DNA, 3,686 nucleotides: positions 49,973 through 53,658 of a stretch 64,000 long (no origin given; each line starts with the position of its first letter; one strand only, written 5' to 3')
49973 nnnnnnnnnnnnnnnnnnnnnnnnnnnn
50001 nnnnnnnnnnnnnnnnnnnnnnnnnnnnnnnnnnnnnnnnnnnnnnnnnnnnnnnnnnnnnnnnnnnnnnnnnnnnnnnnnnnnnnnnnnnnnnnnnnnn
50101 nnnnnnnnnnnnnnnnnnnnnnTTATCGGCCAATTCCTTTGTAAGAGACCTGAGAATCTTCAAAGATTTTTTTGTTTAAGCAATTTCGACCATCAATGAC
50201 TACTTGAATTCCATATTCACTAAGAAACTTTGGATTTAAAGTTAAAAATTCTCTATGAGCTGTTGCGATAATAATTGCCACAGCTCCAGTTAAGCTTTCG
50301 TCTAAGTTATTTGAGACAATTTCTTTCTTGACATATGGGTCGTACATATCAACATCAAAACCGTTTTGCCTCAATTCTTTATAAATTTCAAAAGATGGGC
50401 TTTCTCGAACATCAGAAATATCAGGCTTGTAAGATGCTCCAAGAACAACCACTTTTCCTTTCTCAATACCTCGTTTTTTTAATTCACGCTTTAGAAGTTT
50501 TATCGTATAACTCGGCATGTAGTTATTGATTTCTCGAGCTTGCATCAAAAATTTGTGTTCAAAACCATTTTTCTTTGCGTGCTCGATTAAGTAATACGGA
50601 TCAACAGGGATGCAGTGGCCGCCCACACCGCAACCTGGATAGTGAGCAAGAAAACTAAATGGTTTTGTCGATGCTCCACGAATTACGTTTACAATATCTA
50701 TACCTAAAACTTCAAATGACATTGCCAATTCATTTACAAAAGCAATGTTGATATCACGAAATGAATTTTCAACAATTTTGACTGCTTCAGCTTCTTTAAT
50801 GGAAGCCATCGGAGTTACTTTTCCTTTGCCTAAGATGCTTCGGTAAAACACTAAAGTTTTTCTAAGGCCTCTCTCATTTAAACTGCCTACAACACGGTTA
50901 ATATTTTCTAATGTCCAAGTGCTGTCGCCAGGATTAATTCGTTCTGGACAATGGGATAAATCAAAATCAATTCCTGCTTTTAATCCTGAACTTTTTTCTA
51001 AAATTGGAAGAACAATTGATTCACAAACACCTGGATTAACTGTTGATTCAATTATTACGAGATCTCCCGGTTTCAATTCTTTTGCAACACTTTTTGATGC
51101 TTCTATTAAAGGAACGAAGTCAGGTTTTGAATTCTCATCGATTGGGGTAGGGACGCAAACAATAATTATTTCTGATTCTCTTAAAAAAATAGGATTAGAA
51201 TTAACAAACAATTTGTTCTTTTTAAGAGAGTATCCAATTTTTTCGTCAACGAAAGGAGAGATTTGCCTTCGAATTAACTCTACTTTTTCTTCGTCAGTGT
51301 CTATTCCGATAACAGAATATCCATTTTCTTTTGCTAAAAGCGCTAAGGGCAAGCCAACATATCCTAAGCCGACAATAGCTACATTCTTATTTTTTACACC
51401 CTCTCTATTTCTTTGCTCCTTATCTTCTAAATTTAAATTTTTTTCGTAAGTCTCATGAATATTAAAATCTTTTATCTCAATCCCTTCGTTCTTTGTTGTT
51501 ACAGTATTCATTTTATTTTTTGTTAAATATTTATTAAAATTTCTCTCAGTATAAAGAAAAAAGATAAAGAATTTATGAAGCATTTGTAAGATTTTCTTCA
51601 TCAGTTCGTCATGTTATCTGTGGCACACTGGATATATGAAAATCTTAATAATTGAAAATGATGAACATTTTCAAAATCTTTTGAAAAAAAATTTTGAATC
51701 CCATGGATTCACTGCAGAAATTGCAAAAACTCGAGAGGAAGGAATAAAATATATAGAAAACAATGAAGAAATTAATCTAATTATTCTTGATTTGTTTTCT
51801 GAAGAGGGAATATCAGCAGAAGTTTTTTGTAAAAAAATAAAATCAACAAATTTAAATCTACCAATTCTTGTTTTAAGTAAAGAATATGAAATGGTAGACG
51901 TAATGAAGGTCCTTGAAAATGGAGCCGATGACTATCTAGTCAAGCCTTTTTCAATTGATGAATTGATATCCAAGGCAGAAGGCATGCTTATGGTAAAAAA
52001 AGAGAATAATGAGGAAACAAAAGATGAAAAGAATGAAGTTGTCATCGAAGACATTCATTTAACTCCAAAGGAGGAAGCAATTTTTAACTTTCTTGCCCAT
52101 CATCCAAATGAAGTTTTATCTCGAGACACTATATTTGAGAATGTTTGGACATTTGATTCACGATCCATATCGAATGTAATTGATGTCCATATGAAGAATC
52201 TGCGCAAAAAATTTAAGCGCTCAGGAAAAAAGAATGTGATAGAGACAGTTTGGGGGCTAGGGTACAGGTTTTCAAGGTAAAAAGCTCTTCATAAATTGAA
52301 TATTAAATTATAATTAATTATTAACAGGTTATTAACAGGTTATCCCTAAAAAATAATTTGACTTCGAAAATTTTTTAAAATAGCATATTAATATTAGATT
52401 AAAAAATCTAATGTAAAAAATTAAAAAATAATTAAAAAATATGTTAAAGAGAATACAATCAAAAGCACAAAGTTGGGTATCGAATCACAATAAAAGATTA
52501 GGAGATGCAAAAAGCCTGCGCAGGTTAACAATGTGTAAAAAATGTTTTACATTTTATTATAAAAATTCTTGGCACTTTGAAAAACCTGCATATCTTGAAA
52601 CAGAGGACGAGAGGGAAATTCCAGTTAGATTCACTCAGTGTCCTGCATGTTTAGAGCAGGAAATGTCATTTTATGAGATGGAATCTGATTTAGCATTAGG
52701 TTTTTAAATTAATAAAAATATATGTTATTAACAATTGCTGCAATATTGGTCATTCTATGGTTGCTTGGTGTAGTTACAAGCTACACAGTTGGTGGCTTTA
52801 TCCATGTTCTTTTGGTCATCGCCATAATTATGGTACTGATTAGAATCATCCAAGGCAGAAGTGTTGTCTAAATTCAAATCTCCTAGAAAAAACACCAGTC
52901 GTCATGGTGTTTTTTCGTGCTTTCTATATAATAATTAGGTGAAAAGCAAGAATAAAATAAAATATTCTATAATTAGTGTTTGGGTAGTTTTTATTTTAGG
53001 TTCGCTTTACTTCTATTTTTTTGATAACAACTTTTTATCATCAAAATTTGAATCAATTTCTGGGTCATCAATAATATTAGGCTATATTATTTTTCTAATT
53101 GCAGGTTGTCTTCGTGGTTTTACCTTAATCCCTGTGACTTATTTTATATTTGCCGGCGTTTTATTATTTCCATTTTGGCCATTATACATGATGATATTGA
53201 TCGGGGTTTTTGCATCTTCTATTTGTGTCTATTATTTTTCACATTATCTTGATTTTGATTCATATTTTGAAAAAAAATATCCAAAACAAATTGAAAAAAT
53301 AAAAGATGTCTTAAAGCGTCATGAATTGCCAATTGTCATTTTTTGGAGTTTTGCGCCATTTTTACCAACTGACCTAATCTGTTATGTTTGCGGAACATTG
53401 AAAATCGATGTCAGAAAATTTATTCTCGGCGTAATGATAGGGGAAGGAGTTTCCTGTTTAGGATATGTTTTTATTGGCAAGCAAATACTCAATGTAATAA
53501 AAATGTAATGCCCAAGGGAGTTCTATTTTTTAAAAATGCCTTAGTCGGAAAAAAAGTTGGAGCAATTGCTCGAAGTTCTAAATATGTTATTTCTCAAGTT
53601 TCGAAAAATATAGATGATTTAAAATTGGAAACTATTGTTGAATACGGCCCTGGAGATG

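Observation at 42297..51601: Exopolysaccharide locus with a PNAG/chitosan-like logic and unusual stoichiometry: one QxxRW GT2 synthase, one UDP-sugar dehydrogenase, three CE4 deacetylases and two lectin-like paralogs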

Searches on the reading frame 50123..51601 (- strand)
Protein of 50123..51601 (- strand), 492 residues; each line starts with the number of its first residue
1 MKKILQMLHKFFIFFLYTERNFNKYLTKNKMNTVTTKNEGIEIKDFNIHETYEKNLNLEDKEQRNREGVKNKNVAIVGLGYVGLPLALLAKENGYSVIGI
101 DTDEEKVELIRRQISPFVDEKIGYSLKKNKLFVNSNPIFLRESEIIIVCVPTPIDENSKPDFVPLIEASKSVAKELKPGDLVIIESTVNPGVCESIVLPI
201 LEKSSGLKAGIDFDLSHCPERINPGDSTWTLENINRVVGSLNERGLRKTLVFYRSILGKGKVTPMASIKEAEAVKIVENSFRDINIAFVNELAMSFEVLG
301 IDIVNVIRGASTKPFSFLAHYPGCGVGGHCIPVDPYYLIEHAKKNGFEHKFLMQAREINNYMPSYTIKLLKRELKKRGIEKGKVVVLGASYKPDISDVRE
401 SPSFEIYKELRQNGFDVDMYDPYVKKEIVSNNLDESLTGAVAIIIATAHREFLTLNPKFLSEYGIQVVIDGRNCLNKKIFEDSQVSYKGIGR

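Call 4: search_protein_families(library=pfam, proteins=[window:50123-51601:-], max_evalue=0.01)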
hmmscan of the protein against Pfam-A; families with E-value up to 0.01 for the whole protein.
window:50123-51601:- (492 aa): 10 families
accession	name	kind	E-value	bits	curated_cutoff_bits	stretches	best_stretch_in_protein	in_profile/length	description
PF03721.20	UDPG_MGDP_dh_N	-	1.7e-37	129.2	27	1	73-244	2-178/187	UDP-glucose/GDP-mannose dehydrogenase family, NAD binding domain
PF00984.24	UDPG_MGDP_dh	-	5.8e-30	103.7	25.4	1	269-360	1-93/94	UDP-glucose/GDP-mannose dehydrogenase family, central domain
PF03720.21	UDPG_MGDP_dh_C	-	6.3e-23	81.5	30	1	386-476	2-102/103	UDP-glucose/GDP-mannose dehydrogenase family, UDP binding domain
PF03446.21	NAD_binding_2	-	2.3e-07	31.4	21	1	73-192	1-99/161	NAD binding domain of 6-phosphogluconate dehydrogenase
PF02254.24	TrkA_N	-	0.00049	20.8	23.8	1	74-116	1-43/116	TrkA-N domain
PF02826.25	2-Hacid_dh_C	-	0.00049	20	25.1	1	55-108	20-73/178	D-isomer specific 2-hydroxyacid dehydrogenase, NAD binding domain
PF03807.23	F420_oxidored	-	0.0013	19.7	21.6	1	74-152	2-69/94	NADP oxidoreductase coenzyme F420-dependent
PF07992.20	Pyr_redox_2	-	0.0031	17.4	26.1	0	51-120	129-191/291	Pyridine nucleotide-disulphide oxidoreductase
PF02737.24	3HCDH_N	-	0.0036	17.7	22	1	73-117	1-45/180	3-hydroxyacyl-CoA dehydrogenase, NAD binding domain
PF02558.23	ApbA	-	0.0061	16.6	22.2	0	74-169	1-93/150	Ketopantoate reductase PanE/ApbA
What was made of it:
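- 50123..51601 (-): NDP-sugar 6-dehydrogenase of the UDP-N-acetylhexosamine type (probably UDP-GlcNAc 6-dehydrogenase); real start probably at 51511 or later. All three Pfam UDPG_MGDP_dh domains are present (call 4).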

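Call 5: search_protein_families(library=ncbifam, proteins=[window:50123-51601:-], max_evalue=0.01)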
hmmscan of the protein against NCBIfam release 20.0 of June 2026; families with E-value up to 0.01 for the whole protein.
window:50123-51601:- (492 aa): 14 families
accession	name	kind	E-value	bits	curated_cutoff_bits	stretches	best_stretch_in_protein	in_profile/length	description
TIGR03026.1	NDP-sugDHase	subfamily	4.2e-121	404.6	189.8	1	73-473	2-413/413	nucleotide sugar dehydrogenase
NF040825.1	UDPMaNacDH_Arch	equivalog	2.2e-89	300.2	750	1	73-492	2-415/418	UDP-N-acetyl-D-mannosamine dehydrogenase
NF011729.0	PRK15182.1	equivalog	3.3e-69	233.7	592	1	68-452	3-391/425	Vi polysaccharide biosynthesis UDP-N-acetylglucosamine C-6 dehydrogenase TviB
NF008286.0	PRK11064.1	equivalog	9.5e-63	212.2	459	1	72-462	4-409/420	UDP-N-acetyl-D-mannosamine dehydrogenase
NF041297.1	UDPGDh_AglM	equivalog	5.5e-50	170.5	670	1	73-489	2-427/429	UDP-glucose 6-dehydrogenase AglM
NF047673.2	TeichurnBiosyTuaD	equivalog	1.5e-43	149.6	700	1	72-492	2-431/439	UDP-glucose 6-dehydrogenase TuaD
NF011631.0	PRK15057.1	equivalog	5.3e-19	68.6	757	1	74-431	3-346/388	UDP-glucose 6-dehydrogenase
TIGR03911.1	pyrrolys_PylD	equivalog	0.0004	19.6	150.05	1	67-137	141-212/266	3-methylornithyl-N6-L-lysine dehydrogenase PylD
NF033601.2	Sta_opine_CntL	equivalog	0.00066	19.1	350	1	70-115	115-160/255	staphylopine biosynthesis enzyme CntL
NF043037.1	ThreonDh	equivalog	0.00084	18.8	350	0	71-112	2-43/297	L-threonate dehydrogenase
NF007642.0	PRK10309.1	equivalog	0.0036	16.6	550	1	66-111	156-202/347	galactitol-1-phosphate 5-dehydrogenase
NF046103.1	NOXase_Strep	equivalog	0.0061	15.6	600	0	26-106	106-182/442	H2O-forming NADH oxidase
TIGR03201.1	dearomat_had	equivalog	0.0064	15.6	338.65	0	67-115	162-211/349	6-hydroxycyclohex-1-ene-1-carbonyl-CoA dehydrogenase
NF005650.0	PRK07417.1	equivalog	0.008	15.5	290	0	72-153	2-69/281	prephenate/arogenate dehydrogenase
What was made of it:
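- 50123..51601 (-): NCBIfam scores: archaeal UDP-ManNAc DH 300 bits, TviB 234, WecC 212, UDP-Glc DH AglM 170 and TuaD 150, all below equivalog cut-offs (call 5).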

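Call 21: search_solved_structures(query=window:50123-51601:-, max_evalue=1e-10)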
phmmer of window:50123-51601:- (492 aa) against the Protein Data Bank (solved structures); distinct sequences matched with E-value up to 1e-10: 30.
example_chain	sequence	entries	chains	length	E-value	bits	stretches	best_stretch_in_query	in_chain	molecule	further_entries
4r16_A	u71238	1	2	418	2.1e-74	254.2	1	74-477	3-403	418aa long hypothetical UDP-N-acetyl-D-mannosaminuronic acid dehydrogenase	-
3ojl_A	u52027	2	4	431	2.7e-69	237.4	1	73-483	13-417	Cap5O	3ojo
3g79_A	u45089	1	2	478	1e-65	225.6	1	62-492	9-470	NDP-N-acetyl-D-galactosaminuronic acid dehydrogenase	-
4xr9_A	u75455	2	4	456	6e-54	186.8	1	73-492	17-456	CalS8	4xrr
3gg2_A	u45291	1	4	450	4.6e-41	144.3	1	73-476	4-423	Sugar dehydrogenase, UDP-glucose/GDP-mannose dehydrogenase family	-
3vtf_A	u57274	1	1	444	4.9e-35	124.4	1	72-473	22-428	UDP-glucose 6-dehydrogenase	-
4a7p_A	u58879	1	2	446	5.2e-29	104.5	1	73-492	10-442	UDP-GLUCOSE DEHYDROGENASE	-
1mfz_A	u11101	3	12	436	1.9e-28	102.7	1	74-426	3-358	GDP-mannose 6-dehydrogenase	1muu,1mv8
2y0e_A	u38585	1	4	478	3.7e-28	101.7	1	72-427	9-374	UDP-GLUCOSE DEHYDROGENASE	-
2y0c_A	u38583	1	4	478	6.6e-27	97.6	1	72-427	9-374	UDP-GLUCOSE DEHYDROGENASE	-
2y0d_A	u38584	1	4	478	6.6e-27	97.6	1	72-427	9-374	UDP-GLUCOSE DEHYDROGENASE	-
3phl_A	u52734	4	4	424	2.4e-20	76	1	68-427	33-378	UDP-glucose 6-dehydrogenase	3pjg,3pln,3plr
3pid_A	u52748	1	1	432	2.5e-20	75.9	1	68-427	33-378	UDP-glucose 6-dehydrogenase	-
2o3j_A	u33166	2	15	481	2.7e-17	65.9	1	72-440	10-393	UDP-glucose 6-dehydrogenase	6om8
1dli_A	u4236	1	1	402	1e-16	64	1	74-426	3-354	UDP-GLUCOSE DEHYDROGENASE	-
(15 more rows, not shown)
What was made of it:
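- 50123..51601 (-): PDB: UDP-ManNAcA DH 4r16 254 bits, Cap5O 237, UDP-GalNAcA DH 3g79 226, S. pyogenes HasB 1dli 64 (call 21).
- On Class I hyaluronan synthase (HasA/HAS): The operon's dehydrogenase scores 64 bits to S. pyogenes HasB, against 226-254 bits to UDP-HexNAc dehydrogenases (call 21).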

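Call 76: search_dna_similar(query=window:50123-51511:-, collection=plasmids, mode=protein, max_rows=30, rows=best, max_evalue=1e-20)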
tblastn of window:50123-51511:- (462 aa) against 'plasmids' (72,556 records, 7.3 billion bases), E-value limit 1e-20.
Records with a match: 1134; places in all: 1266; records where one place covers at least 80% of the query: 1047.
Best place of each record, by identity: <60% 1134.
By first word of the organism name: Bacillus 185; Rhizobium 141; Ralstonia 135; Phaeobacter 113; Sinorhizobium 84; Streptomyces 51; Azospirillum 29; Leisingera 22; Shigella 21; Bacteroides 14; and 128 more.
By predicted mobility (MOB-suite, as given by PLSDB): non-mobilizable 691; mobilizable 252; conjugative 191.
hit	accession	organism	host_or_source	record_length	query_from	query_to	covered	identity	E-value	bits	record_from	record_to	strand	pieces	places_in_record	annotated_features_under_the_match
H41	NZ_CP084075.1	Fusobacterium vincentii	-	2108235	37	448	89%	39.4%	7e-78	271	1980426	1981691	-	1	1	none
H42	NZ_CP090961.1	Mariluticola halotolerans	sea sediment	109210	44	458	90%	39.1%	1e-71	253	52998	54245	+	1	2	tviB: Vi polysaccharide biosynthesis UDP-N-acetylglucosamine C-6 ...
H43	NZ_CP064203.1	Acinetobacter baumannii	Homo sapiens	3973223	44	448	88%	39.3%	3e-72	255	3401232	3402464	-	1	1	none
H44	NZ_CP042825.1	Rhizobium sp. WL3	Wheat,phyllosphere swab,leaves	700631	19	430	89%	38.6%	7e-75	263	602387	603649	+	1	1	nucleotide sugar dehydrogenase | NAD-dependent epimerase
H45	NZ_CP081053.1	Leisingera aquaemixtae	-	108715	5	434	93%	36.8%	6e-73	257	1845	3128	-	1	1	tviB: Vi polysaccharide biosynthesis UDP-N-acetylglucosamine C-6 ...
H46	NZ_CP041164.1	Leisingera aquaemixtae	cell culture,Biocathode MCL, marine ...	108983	5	434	93%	36.8%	6e-73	257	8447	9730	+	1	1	tviB: Vi polysaccharide biosynthesis UDP-N-acetylglucosamine C-6 ...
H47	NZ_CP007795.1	Azospirillum argentinense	Triticum aestivum L.,Root,wheat ...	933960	41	455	90%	37.4%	4e-82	283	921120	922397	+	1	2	nucleotide sugar dehydrogenase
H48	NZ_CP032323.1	Azospirillum argentinense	soil sample,Agricultural field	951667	41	455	90%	37.4%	4e-82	283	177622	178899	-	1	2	nucleotide sugar dehydrogenase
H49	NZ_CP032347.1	Azospirillum brasilense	soil sample,Agricultural field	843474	41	455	90%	37.4%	5e-82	283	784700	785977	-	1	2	nucleotide sugar dehydrogenase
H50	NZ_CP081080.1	Leisingera caerulea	-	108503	30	436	88%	38.1%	3e-73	258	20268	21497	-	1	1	tviB: Vi polysaccharide biosynthesis UDP-N-acetylglucosamine C-6 ...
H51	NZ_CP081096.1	Leisingera caerulea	-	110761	30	436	88%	38.1%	4e-73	258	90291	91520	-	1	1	tviB: Vi polysaccharide biosynthesis UDP-N-acetylglucosamine C-6 ...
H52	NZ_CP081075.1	Leisingera caerulea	-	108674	30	436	88%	38.1%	5e-73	257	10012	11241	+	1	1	tviB: Vi polysaccharide biosynthesis UDP-N-acetylglucosamine C-6 ...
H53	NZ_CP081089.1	Leisingera caerulea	-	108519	30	436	88%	38.1%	1e-72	256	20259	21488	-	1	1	tviB: Vi polysaccharide biosynthesis UDP-N-acetylglucosamine C-6 ...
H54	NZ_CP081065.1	Leisingera caerulea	-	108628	30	436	88%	38.1%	2e-72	256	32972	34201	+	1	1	tviB: Vi polysaccharide biosynthesis UDP-N-acetylglucosamine C-6 ...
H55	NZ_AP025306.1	Aureibacter tunicatorum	-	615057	44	426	83%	40.4%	1e-71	253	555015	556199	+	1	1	nucleotide sugar dehydrogenase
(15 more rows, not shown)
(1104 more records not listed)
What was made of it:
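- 50123..51601 (-): The top named plasmid hits are TviB-like at 37-40% identity (call 76).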

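Call 86: find_homologous_proteins(query=window:50123-51511:-, max_evalue=1e-30)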
Query window:50123-51511:- (462 aa): 8000 proteins with E <= 1e-30 among 8000 candidates; the best 120 are listed.
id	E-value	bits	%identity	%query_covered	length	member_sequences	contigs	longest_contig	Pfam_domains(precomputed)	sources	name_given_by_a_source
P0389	0.0e+0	1026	100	100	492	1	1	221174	PF00984.25,PF03446.22,PF03721.21,PF03720.23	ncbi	-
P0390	2.2e-192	658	65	95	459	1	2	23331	PF00984.25,PF03446.22,PF03721.21,PF03720.23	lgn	-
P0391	6.4e-192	656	64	97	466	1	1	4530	PF00984.25,PF03446.22,PF03721.21,PF03720.23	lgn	-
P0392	1.7e-191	655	64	100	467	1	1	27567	PF00984.25,PF03446.22,PF03721.21,PF03720.23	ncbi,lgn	-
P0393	3.6e-191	654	63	97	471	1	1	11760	PF00984.25,PF03446.22,PF03721.21,PF03720.23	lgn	-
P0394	3.7e-189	647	64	94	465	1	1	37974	PF00984.25,PF03446.22,PF03721.21,PF03720.23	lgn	-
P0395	3.2e-182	625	60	100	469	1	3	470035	PF00984.25,PF03721.21,PF03720.23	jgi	jgi:nucleotide sugar dehydrogenase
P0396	7.3e-182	623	60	100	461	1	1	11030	PF00984.25,PF03446.22,PF01118.31,PF03721.21,PF03807.24,PF03720.23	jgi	jgi:UDP-N-acetyl-D-glucosamine dehydrogenase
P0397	1.9e-166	573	58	91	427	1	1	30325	PF00984.25,PF03446.22,PF02826.26,PF03721.21,PF03720.23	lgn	-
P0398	1.5e-162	560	57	97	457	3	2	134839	PF00984.25,PF03446.22,PF01210.30,PF03721.21,PF03807.24,PF03720.23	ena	-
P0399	1.8e-162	559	59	92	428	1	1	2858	PF00984.25,PF03446.22,PF02826.26,PF01210.30,PF03721.21,PF03807.24,PF03720.23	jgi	-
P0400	1.3e-161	557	59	93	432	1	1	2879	PF00984.25,PF02558.23,PF03446.22,PF01210.30,PF03721.21,PF03807.24,PF03720.23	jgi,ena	-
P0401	6.2e-161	554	59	91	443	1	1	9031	PF00984.25,PF03446.22,PF03721.21,PF03720.23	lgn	-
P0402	7.2e-161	554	58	92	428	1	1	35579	PF00984.25,PF03446.22,PF01210.30,PF03721.21,PF03807.24,PF03720.23,PF02737.25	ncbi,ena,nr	ncbi:MAG TPA: nucleotide sugar dehydrogenase [Candidatus Paceibacterota bacterium]|nr:nucleotide sug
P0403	8.5e-161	554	59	91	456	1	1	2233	PF00984.25,PF03446.22,PF01210.30,PF03721.21,PF03807.24,PF03720.23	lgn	-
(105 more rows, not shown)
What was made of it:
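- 50123..51601 (-): JGI names close homologs 'UDP-N-acetyl-D-glucosamine dehydrogenase' (call 86).
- On UDP-GlcNAc 6-dehydrogenase (WbpA/TviB type): See calls 5, 21, 76 and 86. Named BLAST hits and JGI names favour GlcNAc (calls 76, 86).
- Checked: The dehydrogenase likely starts at 51511 or later, since homologs are about 424-445 aa (call 86).
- Dehydrogenase: HexNAc type (calls 5, 21, 76, 86).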

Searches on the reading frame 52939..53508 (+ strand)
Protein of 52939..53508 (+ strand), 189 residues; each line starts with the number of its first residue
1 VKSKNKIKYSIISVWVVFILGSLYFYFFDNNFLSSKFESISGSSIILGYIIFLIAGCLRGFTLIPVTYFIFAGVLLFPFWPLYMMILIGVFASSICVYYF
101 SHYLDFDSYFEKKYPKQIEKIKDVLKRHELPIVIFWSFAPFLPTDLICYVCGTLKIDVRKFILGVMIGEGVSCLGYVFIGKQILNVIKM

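Call 83: search_protein_families(library=pfam, proteins=[window:52939-53508:+], max_evalue=0.001)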
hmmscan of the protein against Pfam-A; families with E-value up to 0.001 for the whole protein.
window:52939-53508:+ (189 aa): 1 family
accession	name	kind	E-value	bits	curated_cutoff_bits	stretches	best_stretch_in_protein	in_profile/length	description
PF09335.16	VTT_dom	-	3.1e-21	76.5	33.9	1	64-181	1-122/123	VTT domain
